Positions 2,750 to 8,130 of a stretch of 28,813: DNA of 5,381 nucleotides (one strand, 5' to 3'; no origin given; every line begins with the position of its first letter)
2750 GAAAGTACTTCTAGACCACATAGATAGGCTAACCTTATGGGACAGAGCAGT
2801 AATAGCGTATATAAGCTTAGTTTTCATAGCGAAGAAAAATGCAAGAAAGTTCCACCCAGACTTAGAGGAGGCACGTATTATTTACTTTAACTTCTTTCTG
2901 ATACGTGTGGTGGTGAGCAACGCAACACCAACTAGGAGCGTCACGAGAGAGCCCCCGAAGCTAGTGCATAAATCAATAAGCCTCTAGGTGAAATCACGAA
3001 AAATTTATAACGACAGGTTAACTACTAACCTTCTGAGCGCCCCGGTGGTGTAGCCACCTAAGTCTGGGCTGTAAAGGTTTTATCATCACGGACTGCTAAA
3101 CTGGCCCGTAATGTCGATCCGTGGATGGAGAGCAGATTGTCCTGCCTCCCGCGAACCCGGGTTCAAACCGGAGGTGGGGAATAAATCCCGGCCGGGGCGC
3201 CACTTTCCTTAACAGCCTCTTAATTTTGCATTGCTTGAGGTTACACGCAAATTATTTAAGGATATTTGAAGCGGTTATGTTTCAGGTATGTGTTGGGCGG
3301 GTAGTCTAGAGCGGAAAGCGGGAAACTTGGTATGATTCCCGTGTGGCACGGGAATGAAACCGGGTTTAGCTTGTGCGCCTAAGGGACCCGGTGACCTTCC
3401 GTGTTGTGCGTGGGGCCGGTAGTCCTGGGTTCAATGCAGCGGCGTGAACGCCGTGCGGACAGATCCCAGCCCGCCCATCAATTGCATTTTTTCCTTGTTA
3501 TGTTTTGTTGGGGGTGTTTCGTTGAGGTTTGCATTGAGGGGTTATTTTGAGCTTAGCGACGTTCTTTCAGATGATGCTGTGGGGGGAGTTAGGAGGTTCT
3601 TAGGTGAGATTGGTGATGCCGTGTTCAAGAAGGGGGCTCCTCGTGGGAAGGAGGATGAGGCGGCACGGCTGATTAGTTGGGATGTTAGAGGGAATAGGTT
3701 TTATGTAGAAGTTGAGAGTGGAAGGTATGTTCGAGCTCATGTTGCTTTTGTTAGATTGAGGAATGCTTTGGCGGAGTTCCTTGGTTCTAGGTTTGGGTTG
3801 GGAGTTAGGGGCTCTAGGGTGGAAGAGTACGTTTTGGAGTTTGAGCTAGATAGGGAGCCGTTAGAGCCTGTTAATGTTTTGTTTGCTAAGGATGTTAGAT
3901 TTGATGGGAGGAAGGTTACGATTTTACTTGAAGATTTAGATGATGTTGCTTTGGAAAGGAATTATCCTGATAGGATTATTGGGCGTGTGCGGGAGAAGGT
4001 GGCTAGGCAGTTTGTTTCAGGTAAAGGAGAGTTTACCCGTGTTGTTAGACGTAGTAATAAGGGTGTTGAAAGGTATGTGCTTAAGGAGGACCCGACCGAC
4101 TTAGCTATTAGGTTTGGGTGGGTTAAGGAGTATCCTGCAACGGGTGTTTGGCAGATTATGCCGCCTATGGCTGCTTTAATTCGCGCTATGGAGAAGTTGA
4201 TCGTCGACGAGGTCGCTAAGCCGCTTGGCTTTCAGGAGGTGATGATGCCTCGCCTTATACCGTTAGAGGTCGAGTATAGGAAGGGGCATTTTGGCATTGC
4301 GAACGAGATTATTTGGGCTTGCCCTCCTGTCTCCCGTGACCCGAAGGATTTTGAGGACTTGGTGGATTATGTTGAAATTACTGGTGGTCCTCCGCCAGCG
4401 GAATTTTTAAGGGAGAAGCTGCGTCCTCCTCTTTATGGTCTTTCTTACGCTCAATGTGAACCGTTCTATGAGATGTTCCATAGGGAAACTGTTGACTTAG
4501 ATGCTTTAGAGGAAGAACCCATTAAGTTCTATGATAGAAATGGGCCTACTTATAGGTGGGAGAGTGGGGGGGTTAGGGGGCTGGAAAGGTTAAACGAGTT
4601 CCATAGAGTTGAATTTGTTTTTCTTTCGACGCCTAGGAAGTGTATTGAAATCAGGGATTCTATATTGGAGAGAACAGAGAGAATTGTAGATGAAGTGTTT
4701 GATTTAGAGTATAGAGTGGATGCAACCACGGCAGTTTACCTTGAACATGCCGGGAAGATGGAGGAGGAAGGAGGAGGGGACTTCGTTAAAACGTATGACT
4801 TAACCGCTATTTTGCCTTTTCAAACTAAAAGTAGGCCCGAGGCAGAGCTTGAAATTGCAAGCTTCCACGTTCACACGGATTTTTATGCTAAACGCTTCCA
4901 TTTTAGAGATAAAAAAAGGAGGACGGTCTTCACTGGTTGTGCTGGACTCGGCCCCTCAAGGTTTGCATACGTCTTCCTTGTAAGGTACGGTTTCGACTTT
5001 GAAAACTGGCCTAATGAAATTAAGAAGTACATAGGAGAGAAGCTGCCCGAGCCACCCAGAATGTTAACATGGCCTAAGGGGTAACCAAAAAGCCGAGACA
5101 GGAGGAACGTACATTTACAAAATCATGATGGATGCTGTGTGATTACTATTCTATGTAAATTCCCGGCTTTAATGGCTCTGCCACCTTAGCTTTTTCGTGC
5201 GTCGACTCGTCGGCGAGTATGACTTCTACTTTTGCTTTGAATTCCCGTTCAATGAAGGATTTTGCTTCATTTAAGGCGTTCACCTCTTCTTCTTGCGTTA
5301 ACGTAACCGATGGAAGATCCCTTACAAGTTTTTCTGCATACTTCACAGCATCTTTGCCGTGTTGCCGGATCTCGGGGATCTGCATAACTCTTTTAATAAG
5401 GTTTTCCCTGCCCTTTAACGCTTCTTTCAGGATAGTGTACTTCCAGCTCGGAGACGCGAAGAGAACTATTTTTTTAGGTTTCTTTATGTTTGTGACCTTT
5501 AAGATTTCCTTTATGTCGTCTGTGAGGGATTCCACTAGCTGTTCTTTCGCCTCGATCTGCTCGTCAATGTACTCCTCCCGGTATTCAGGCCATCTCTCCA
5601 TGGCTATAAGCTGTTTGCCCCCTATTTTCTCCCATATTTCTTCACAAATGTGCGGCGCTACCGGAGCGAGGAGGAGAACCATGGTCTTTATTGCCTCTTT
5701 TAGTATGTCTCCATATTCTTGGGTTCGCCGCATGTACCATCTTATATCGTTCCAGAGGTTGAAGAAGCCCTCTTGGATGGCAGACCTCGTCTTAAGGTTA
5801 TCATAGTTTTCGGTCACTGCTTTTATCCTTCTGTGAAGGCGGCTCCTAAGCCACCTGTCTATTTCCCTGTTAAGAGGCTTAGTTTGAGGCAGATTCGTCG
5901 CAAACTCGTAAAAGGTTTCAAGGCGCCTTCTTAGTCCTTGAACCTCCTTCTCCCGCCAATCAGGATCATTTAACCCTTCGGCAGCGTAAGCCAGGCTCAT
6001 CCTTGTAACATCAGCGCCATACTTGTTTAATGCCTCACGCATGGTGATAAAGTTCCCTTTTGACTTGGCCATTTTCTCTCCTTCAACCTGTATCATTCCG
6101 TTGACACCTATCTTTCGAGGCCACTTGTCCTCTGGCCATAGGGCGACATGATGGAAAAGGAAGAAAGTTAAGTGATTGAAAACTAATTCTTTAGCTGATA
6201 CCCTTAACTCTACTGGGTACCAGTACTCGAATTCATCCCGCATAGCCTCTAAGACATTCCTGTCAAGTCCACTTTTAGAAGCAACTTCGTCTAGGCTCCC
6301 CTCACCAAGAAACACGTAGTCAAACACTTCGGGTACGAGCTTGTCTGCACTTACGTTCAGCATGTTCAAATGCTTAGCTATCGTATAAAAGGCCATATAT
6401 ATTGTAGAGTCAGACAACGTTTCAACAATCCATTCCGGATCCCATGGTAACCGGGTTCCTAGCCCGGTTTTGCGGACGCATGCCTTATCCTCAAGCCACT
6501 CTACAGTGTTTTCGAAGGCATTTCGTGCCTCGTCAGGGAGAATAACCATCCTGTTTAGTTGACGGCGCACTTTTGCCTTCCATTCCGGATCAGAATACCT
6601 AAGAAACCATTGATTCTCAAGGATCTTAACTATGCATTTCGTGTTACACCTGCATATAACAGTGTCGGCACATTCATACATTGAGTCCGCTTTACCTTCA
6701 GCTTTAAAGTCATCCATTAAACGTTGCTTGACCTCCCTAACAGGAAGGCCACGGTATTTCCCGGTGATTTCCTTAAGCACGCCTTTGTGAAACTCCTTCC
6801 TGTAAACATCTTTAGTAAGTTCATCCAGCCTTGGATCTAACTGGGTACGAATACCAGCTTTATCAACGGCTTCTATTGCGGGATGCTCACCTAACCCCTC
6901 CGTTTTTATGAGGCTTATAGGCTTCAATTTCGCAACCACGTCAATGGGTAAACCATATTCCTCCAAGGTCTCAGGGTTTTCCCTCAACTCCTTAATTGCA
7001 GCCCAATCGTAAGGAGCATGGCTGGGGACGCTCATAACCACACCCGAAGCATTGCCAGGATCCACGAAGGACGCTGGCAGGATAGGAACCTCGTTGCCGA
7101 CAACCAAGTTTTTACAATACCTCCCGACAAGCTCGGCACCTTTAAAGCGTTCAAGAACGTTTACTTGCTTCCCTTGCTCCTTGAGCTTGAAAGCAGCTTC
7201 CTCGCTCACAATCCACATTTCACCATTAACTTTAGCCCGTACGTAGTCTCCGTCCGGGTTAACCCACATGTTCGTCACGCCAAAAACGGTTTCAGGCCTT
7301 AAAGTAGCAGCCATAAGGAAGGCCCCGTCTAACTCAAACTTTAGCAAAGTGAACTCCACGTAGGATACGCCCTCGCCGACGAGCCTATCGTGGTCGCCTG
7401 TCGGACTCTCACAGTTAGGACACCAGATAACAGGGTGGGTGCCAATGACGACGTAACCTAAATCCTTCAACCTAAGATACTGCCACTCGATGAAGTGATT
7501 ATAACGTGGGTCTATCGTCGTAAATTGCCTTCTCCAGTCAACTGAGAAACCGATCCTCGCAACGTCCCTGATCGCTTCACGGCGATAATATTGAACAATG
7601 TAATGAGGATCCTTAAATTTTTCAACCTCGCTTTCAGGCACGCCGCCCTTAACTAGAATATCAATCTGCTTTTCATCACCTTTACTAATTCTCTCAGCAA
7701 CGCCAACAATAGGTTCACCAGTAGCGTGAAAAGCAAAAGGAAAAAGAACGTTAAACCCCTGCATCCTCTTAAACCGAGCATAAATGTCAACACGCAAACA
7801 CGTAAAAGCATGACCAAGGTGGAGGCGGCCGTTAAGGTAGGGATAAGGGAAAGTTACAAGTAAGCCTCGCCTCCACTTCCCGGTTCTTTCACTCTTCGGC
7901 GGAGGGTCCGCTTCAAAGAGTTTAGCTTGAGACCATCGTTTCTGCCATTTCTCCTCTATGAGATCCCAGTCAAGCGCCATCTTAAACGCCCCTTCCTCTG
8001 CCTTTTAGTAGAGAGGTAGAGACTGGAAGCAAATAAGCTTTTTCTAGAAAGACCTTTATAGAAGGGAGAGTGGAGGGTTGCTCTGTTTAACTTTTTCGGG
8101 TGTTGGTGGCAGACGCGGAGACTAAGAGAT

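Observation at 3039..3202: tRNA-Asp(GUC) with four non-canonical introns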

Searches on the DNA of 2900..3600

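Call 6: search_rna_families(source=window, start=2900, end=3600, threshold=evalue, max_evalue=10, show_alignments=3)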
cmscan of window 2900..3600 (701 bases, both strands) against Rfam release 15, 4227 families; matches with E-value up to 10: 3.
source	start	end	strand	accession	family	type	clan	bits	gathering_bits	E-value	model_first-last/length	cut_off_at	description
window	3060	3096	-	RF01646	ceN63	Gene; snRNA; snoRNA; CD-box;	-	17.8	65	1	1-69/69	no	Caenorhabditis snoRNA ceN63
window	3296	3397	-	RF01974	H19_3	Gene; lncRNA;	-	16.5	46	1.3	1-116/116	no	H19 conserved region 3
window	3330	3406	-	RF00430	SNORA54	Gene; snRNA; snoRNA; HACA-box;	CL00034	14.3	60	4.4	1-129/129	no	Small nucleolar RNA SNORA54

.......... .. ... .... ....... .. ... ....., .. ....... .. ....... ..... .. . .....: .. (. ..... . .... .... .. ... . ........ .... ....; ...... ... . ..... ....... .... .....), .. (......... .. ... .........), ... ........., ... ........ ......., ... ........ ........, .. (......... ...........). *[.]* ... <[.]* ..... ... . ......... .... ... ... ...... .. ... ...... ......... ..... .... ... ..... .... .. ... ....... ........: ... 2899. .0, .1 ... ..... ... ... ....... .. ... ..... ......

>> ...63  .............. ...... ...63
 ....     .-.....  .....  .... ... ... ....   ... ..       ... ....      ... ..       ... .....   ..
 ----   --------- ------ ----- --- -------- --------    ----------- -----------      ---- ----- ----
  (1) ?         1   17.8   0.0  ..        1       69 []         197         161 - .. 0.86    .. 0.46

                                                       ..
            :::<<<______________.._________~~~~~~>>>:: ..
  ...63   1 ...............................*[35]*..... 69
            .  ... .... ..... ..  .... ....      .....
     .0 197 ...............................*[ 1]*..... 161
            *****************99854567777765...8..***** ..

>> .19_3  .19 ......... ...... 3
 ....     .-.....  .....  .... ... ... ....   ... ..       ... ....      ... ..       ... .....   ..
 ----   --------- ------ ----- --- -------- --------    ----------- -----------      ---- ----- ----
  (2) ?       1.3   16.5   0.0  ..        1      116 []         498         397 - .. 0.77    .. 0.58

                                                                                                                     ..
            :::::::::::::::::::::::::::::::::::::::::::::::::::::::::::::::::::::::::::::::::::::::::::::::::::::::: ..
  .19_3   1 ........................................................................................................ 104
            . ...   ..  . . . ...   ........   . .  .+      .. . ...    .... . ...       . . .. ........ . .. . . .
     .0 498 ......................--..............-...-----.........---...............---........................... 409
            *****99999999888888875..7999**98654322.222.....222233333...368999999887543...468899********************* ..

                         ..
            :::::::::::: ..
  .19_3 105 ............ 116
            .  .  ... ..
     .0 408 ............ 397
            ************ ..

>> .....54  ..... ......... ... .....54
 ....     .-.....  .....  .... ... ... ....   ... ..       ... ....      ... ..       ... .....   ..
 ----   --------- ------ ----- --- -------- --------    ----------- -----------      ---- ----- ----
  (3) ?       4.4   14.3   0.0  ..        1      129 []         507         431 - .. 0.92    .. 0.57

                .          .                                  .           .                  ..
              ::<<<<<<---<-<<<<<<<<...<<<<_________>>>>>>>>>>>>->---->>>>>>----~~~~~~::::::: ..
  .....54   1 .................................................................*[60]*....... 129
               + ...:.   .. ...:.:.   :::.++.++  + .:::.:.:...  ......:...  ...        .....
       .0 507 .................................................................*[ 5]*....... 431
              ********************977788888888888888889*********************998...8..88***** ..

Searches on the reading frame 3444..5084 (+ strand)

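Call 14: search_protein_families(library=pfam, proteins=[window:3444-5084:+])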
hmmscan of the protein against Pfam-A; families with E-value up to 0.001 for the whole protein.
window:3444-5084:+ (546 aa): 2 families
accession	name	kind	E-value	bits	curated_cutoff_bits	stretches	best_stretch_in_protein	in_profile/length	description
PF18490.6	tRNA_bind_4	-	1.8e-36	125.9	25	1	27-187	1-160/162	tRNA-binding domain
PF00587.30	tRNA-synt_2b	-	1.2e-09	38.9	29.3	1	333-510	13-174/179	tRNA synthetase class II core domain (G, H, P, S and T)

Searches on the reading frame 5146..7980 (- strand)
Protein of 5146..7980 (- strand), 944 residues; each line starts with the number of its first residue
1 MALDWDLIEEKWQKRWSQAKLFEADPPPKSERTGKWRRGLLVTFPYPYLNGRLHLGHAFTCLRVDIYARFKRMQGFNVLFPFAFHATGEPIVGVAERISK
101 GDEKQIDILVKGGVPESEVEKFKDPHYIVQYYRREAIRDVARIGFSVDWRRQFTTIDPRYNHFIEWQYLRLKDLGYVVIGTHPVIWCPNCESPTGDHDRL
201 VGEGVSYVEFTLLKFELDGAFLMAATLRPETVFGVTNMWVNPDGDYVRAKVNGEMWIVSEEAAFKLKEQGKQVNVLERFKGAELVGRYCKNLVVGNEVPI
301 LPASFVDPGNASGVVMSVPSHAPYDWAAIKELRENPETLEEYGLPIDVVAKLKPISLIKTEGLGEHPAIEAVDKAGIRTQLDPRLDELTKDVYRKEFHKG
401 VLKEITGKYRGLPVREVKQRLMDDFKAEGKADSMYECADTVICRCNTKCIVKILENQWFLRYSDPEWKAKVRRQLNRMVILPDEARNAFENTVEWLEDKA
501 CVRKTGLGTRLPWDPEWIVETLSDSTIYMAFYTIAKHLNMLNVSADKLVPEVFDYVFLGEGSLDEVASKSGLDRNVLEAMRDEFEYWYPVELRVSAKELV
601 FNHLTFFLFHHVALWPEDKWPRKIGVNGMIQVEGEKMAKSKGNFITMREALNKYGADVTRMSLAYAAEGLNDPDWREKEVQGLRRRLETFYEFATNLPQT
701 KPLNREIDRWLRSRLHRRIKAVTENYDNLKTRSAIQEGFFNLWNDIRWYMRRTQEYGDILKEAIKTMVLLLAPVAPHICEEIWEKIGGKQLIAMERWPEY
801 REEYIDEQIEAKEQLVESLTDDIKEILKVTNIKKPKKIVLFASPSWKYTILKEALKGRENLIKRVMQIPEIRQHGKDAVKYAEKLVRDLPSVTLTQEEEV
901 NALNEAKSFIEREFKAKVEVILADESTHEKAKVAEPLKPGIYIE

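Call 14: search_protein_families(library=pfam, proteins=[window:5146-7980:-])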
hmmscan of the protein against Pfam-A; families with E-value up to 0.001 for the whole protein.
window:5146-7980:- (944 aa): 5 families
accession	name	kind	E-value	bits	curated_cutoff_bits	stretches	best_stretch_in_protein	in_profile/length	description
PF00133.28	tRNA-synt_1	-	1e-33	117.2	22.7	1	11-669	1-407/414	tRNA synthetases class I (I, L, M and V)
PF08264.19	Anticodon_1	-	2.1e-29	102.7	25.1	1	708-837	1-145/148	Anticodon-binding domain of tRNA ligase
PF09334.17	tRNA-synt_1g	-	6.7e-22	78.2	20.1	2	41-97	2-58/391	tRNA synthetases class I (M)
PF01406.26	tRNA-synt_1e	-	1.7e-09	37.9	27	1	597-664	215-281/301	tRNA synthetases class I (C) catalytic domain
PF13603.12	tRNA-synt_1_2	-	6.1e-07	29.5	25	1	222-327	23-127/185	Leucyl-tRNA synthetase, editing domain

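Call 15: find_related_loci(query=window:5146-7980:-, collection=genome_contigs, flank=6000)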
Query window:5146-7980:- (944 aa) in genome_contigs; peptide patterns used: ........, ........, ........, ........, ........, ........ (x = any residue, [..] = any of these).
518 stretches matched a pattern; 486 encode a relative of the query (tblastn E <= 1e-3); the best 80 are kept; 80 distinct loci.
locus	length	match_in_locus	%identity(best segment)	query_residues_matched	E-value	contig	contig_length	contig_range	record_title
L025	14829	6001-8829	78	1-944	0e+0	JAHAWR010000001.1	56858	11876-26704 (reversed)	MAG: Candidatus Jordarchaeia archaeon isolate QC4 QC4_scaffold_302_curated, whole genome shotgun sequence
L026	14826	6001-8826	69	3-944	0e+0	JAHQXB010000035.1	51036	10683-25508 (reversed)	MAG: Candidatus Jordarchaeia archaeon isolate RPF2 contig_124_156_length_51036_read_count_161281, whole genome shotgun s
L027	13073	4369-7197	69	2-944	0e+0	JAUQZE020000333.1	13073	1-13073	MAG: Candidatus Freyarchaeota archaeon isolate SQRJ_82 k255_950970, whole genome shotgun sequence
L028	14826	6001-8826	68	3-944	0e+0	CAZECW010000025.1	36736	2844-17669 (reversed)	MAG TPA_asm: uncultured archaeon isolate SRP231805_co4_171 genome assembly, contig: k141_166038, whole genome shotgun se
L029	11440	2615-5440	68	3-944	0e+0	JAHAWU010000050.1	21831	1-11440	MAG: Candidatus Jordarchaeia archaeon isolate QZM_A3 QZM_A3_scaffold_1007_curated, whole genome shotgun sequence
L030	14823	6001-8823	57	3-944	0e+0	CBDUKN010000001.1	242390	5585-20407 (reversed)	MAG TPA_asm: uncultured Thermoprotei archaeon isolate SRR6823441_binner12_Refined_102 genome assembly, contig: ERZ174223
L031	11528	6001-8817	55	1-944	0e+0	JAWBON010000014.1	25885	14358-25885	MAG: Candidatus Odinarchaeota archaeon isolate HHBFW-2_201803_bins_221 HHBFW-2_201803_bins_221_scaffold_14, whole genome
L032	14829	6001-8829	78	1-944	0e+0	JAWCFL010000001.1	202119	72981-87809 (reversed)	MAG: Candidatus Jordarchaeales archaeon isolate JZ-1_202007_bins_29 JZ-1_202007_bins_29_scaffold_1, whole genome shotgun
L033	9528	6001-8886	50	1-944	0e+0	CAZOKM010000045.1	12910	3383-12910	MAG TPA_asm: uncultured Candidatus Bathyarchaeia archaeon isolate SRP098346_co1_298 genome assembly, contig: NODE_5734_l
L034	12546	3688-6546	50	9-944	0e+0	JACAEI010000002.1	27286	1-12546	MAG: Candidatus Bathyarchaeota archaeon isolate L.E.AR.18 k119_1194211, whole genome shotgun sequence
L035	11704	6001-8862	49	8-944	0e+0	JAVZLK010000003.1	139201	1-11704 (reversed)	MAG: Candidatus Bathyarchaeia archaeon isolate DRTY-6_201907_bins_50 DRTY-6_201907_bins_50_scaffold_3, whole genome shot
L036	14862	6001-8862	49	8-944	0e+0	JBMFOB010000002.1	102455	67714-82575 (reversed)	MAG: Candidatus Bathyarchaeia archaeon isolate KM4338-26 NODE_2_length_102455_cov_9.002862, whole genome shotgun sequenc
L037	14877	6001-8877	50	4-944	0e+0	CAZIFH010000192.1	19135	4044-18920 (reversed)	MAG TPA_asm: uncultured Candidatus Bathyarchaeia archaeon isolate SRP231805_co4_128 genome assembly, contig: k141_136258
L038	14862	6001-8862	49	8-944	0e+0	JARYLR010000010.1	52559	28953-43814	MAG: Candidatus Bathyarchaeota archaeon isolate A05DMB-I-11 NODE_10_length_52559_cov_4.579475, whole genome shotgun sequ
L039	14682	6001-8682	52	1-889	0e+0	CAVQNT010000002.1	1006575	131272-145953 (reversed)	MAG: Candidatus Bathyarchaeota archaeon isolate MFD04408.bin.1.228 genome assembly, contig: contig_27907, whole genome s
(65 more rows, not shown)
